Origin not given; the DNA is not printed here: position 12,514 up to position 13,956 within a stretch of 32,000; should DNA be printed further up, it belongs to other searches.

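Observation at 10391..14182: Uncharacterised RHH(NikR-fold) / RavA-type AAA+ / HEAT / vWA-MIDAS module back-to-back with the MCR-II operon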

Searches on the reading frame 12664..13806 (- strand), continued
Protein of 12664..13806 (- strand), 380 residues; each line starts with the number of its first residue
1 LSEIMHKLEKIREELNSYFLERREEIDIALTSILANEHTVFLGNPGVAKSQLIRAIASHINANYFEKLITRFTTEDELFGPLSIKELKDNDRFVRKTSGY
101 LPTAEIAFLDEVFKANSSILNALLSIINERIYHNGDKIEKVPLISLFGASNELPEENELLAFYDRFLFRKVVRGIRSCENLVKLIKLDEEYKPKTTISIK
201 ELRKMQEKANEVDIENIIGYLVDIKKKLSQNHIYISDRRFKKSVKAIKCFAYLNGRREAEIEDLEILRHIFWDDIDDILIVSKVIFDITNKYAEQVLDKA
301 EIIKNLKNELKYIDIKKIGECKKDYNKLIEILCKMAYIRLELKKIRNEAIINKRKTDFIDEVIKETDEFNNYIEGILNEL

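Call 15: find_encoding_contigs(protein=P0020, flank=8000, max_places=1)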
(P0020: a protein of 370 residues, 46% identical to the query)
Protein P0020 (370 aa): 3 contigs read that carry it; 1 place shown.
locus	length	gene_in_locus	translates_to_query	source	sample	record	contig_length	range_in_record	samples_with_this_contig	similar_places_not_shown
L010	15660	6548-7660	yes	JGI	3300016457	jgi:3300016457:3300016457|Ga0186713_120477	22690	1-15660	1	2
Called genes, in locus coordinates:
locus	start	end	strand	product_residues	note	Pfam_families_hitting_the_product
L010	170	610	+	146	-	-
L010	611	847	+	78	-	-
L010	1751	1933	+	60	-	-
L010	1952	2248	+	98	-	-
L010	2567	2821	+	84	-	-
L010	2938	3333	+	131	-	-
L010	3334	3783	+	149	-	-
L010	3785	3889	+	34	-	-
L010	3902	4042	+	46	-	-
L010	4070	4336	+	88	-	-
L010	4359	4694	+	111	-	-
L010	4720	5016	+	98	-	-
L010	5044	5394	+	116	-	-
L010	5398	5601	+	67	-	-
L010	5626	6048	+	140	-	-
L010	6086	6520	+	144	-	-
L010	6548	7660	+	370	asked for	PF20030:bpMoxR, PF13191:AAA_16 (faint), PF00004:AAA (weak), PF07724:AAA_2 (faint), PF07728:AAA_5, PF17868:AAA_lid_8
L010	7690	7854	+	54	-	-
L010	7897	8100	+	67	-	-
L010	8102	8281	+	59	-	-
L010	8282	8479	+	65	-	-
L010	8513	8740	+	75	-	PF24460:DUF7575 (faint)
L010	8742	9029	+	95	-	-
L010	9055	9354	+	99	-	-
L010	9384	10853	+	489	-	PF05762:VWA_CoxE (weak), PF13519:VWA_2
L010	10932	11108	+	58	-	-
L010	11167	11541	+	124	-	-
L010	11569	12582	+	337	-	-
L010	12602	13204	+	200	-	-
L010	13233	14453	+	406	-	PF07282:Cas12f1-like_TNB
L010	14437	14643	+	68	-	-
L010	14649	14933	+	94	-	-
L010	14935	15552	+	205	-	PF10127:RlaP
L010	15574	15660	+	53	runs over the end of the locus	-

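Call 17: find_related_loci(query=A1, collection=genome_contigs, flank=10000)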
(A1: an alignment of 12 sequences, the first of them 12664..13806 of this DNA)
Query A1 (380 aa) in genome_contigs; peptide patterns used: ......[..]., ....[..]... (x = any residue, [..] = any of these).
600 stretches matched a pattern (row limit reached: there are more); 499 encode a relative of the query (tblastn E <= 1e-3); the best 80 are kept; 80 distinct loci.
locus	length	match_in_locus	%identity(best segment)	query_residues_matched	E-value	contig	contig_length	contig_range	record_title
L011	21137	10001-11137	96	2-380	0e+0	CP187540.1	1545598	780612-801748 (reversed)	Methanocaldococcus sp. 28A chromosome, complete genome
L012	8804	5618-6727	71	8-377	3e-164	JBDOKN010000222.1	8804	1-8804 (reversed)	MAG: Methanocaldococcus sp. isolate FK190211_WC_175_metabat2_scaf2bin.012 NODE_1027_length_8804_cov_19.340095, whole gen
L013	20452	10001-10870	46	7-296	9e-77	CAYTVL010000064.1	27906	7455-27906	MAG TPA_asm: uncultured Enterobacteriaceae bacterium isolate binchicken_co185_232 genome assembly, contig: NODE_2181_len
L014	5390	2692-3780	39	7-373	2e-75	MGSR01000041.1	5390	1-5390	MAG: Deltaproteobacteria bacterium RIFCSPLOWO2_12_FULL_60_16 rifcsplowo2_12_scaffold_167961, whole genome shotgun sequen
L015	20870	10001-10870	43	7-296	8e-73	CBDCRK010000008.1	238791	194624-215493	MAG: uncultured Candidatus Binatia bacterium isolate c14ce093-c1b4-4a9f-a633-4da5294aefe4 genome assembly, contig: conti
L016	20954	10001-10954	43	11-322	3e-73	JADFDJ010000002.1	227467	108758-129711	MAG: Methanomassiliicoccus sp. isolate QR_Bin.16 NODE_2_length_227467_cov_50.6317, whole genome shotgun sequence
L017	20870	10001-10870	46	7-296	6e-73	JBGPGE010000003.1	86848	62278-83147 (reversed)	MAG: Candidatus Binatia bacterium isolate OBJ_0618_7090110_5 k141_771568_length_86848_cov_28.8866, whole genome shotgun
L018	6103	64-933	44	7-296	5e-73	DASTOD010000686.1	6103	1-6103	MAG TPA_asm: Candidatus Binatia bacterium isolate SMAG_U2161 k141_1720352, whole genome shotgun sequence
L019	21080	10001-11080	39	7-370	6e-73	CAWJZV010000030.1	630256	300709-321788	MAG: uncultured delta proteobacterium isolate MFD09730.bin.4.339 genome assembly, contig: contig_5164, whole genome shot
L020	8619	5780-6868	39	4-370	1e-72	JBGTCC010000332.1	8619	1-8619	MAG: Thermodesulfobacteriota bacterium isolate JTS-RE110 k141_2795119, whole genome shotgun sequence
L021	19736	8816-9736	41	5-305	4e-72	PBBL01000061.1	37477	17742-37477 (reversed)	MAG: Myxococcales bacterium isolate SP4258 MHASMcontig_3311687, whole genome shotgun sequence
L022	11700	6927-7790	45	2-287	4e-72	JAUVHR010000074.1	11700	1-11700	MAG: Candidatus Thorarchaeota archaeon isolate CSMAG_407 CSMAG_407_k141_45094_length_11700_cov_6.0000, whole genome shot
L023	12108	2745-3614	45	7-296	2e-72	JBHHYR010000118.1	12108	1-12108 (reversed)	MAG: Candidatus Binatia bacterium isolate Maj_2_bin.38 NODE_2938_length_12108_cov_6.959678, whole genome shotgun sequenc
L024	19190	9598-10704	38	1-373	5e-72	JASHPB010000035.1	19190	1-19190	MAG: Candidatus Binataceae bacterium isolate JOPF038 JOPF_NEAR_contig_108588, whole genome shotgun sequence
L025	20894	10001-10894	44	1-296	4e-72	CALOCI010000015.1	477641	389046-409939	MAG: uncultured Thermodesulfobacteriota bacterium isolate LOGT_bin.0081 genome assembly, contig: contig_25023, whole gen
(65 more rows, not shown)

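Call 20: find_encoding_contigs(protein=P0002, flank=10000, max_places=1)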
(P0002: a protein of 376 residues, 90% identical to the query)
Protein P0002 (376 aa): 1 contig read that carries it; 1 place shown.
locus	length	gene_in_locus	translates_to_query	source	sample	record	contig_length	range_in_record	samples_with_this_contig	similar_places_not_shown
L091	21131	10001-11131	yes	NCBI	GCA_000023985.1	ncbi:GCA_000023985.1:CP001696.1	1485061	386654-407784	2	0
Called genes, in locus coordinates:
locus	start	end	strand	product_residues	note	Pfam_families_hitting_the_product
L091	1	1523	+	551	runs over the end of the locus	PF05124:S_layer_C, PF05123:S_layer_N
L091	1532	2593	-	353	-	PF08100:Dimerisation, PF00891:Methyltransf_2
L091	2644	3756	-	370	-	PF01497:Peripla_BP_2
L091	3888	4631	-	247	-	PF01656:CbiA, PF02374:ArsA_ATPase (faint), PF10609:ParA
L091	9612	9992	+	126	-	PF01402:RHH_1, PF08753:NikR_C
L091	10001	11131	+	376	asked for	PF20030:bpMoxR, PF07728:AAA_5, PF17868:AAA_lid_8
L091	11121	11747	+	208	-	-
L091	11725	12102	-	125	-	-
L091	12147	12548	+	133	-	-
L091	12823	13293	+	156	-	PF13519:VWA_2 (weak), PF25045:vWA_Ro60 (weak)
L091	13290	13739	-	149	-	PF00702:Hydrolase (weak)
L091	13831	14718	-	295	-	PF00696:AA_kinase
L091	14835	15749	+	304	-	-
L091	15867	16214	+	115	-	PF04475:DUF555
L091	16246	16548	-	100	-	PF04930:FUN14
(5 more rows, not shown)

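Call 21: find_encoding_contigs(protein=P0003, flank=10000, max_places=1)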
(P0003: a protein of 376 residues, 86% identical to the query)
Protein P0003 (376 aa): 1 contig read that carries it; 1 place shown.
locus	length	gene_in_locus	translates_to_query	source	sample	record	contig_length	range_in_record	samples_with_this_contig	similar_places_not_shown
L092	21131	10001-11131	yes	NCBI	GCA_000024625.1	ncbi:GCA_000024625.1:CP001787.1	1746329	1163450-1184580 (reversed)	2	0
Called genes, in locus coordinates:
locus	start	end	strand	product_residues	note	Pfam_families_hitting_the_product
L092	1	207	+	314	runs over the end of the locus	PF03186:CobD_Cbib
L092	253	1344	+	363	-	PF01656:CbiA (faint), PF16575:CLP1_P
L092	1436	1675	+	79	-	PF04457:MJ1316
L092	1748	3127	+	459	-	PF19864:Radical_SAM_N2, PF02310:B12-binding (faint), PF04055:Radical_SAM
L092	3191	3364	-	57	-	PF04135:Nop10p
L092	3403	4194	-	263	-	PF00575:S1, PF07541:EIF_2_alpha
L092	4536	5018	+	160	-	PF02505:MCR_D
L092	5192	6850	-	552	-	PF02745:MCR_alpha_N, PF02249:MCR_alpha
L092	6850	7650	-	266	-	PF02240:MCR_gamma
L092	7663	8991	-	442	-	PF02783:MCR_beta_N, PF02241:MCR_beta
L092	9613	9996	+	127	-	PF01402:RHH_1, PF08753:NikR_C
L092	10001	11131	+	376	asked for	PF20030:bpMoxR, PF07728:AAA_5, PF17868:AAA_lid_8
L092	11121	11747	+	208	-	-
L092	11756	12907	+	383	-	PF13519:VWA_2 (weak)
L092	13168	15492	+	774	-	PF03063:Prismane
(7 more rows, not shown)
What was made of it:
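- In M. vulcanius, cdhA-cdhB-fdx-cdhC follows the vWA gene (call 21).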

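Call 22: find_encoding_contigs(protein=P0013, flank=10000, max_places=1)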
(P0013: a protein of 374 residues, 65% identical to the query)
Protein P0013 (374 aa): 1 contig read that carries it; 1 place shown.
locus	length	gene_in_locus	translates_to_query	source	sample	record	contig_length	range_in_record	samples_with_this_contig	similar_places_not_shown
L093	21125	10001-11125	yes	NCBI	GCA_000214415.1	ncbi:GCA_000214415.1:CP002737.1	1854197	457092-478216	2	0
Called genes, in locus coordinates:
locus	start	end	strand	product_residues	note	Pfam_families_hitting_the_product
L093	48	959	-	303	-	PF01008:IF-2B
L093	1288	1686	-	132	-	PF00571:CBS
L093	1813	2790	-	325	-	-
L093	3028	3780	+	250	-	PF00528:BPD_transp_1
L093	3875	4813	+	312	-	PF02463:SMC_N (weak), PF00005:ABC_tran, PF13304:AAA_21 (faint)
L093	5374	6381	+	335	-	PF01171:ATP_bind_3, PF03054:tRNA_Me_trans (weak)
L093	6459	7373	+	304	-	PF22082:TtuA_LIM_N, PF01171:ATP_bind_3, PF03054:tRNA_Me_trans (faint)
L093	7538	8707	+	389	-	PF01837:HcyBio, PF12838:Fer4_7 (weak)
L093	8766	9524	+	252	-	PF00590:TP_methylase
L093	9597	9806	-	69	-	-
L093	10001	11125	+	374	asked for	PF20030:bpMoxR, PF00004:AAA (faint), PF07728:AAA_5, PF17868:AAA_lid_8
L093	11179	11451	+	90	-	-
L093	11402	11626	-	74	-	-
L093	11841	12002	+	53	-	-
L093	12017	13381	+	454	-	PF13519:VWA_2 (faint)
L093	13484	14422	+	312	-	PF04055:Radical_SAM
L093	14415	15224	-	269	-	PF01656:CbiA, PF02374:ArsA_ATPase (faint), PF10609:ParA, PF12838:Fer4_7 (faint), PF00037:Fer4 (faint)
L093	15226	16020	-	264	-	PF01656:CbiA, PF10609:ParA (weak), PF13614:AAA_31 (weak)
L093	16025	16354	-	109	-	PF02579:Nitro_FeMo-Co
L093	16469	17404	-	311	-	PF01609:DDE_Tnp_1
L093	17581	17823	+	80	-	PF13192:Thioredoxin_3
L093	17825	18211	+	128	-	PF08821:CGGC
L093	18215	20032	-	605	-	PF08497:Radical_SAM_N, PF11842:DUF3362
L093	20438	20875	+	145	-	PF12838:Fer4_7 (faint), PF13237:Fer4_10 (faint), PF12797:Fer4_2 (faint), PF00037:Fer4, PF12837:Fer4_6 (weak)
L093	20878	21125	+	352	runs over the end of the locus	-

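Call 23: find_encoding_contigs(protein=P0014, flank=10000, max_places=1)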
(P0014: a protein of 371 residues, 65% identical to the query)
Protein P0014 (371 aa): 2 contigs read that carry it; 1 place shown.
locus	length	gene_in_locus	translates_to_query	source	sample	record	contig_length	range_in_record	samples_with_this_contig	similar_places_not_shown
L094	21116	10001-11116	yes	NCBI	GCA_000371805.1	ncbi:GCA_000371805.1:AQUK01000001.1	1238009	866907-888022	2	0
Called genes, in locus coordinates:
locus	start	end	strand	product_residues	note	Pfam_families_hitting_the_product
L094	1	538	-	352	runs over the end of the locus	PF19810:HFX_2341_N, PF22665:WHD_DUF6293 (weak)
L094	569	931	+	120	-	PF06094:GGACT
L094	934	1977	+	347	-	PF13230:GATase_4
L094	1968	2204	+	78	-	-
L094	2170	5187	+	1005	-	PF28530:DUF8426, PF07728:AAA_5, PF28529:McrB_lid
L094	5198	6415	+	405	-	PF10117:McrBC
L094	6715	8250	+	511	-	PF00753:Lactamase_B (weak), PF12706:Lactamase_B_2 (faint), PF07521:RMMBL (weak)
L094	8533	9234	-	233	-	PF00142:Fer4_NifH (weak), PF01656:CbiA, PF02374:ArsA_ATPase (faint), PF10609:ParA (weak), PF13614:AAA_31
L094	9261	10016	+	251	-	PF00590:TP_methylase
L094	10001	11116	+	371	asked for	PF20030:bpMoxR, PF00004:AAA (weak), PF07728:AAA_5, PF17868:AAA_lid_8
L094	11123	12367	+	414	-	PF13519:VWA_2 (weak)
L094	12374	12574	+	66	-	PF12797:Fer4_2 (faint), PF12837:Fer4_6 (faint), PF13237:Fer4_10 (weak), PF14697:Fer4_21 (faint), PF12838:Fer4_7 (weak), PF13187:Fer4_9, PF13484:Fer4_16 (faint), PF00037:Fer4 (weak)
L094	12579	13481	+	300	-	PF22082:TtuA_LIM_N (weak), PF01171:ATP_bind_3, PF01507:PAPS_reduct (faint), PF03054:tRNA_Me_trans (weak)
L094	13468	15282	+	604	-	PF16100:RMI2 (faint), PF21473:OB_Ssb-like (faint), PF02765:POT1 (faint), PF16900:REPA_OB_2 (weak), PF17244:CDC24_OB3 (faint), PF01336:tRNA_anti-codon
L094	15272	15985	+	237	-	PF13263:PHP_C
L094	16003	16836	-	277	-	PF03537:Glyco_hydro_114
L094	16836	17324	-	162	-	-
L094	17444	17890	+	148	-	PF01058:Oxidored_q6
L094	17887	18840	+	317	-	PF00146:NADHdh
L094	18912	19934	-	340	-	-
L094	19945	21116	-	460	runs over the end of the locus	PF00171:Aldedh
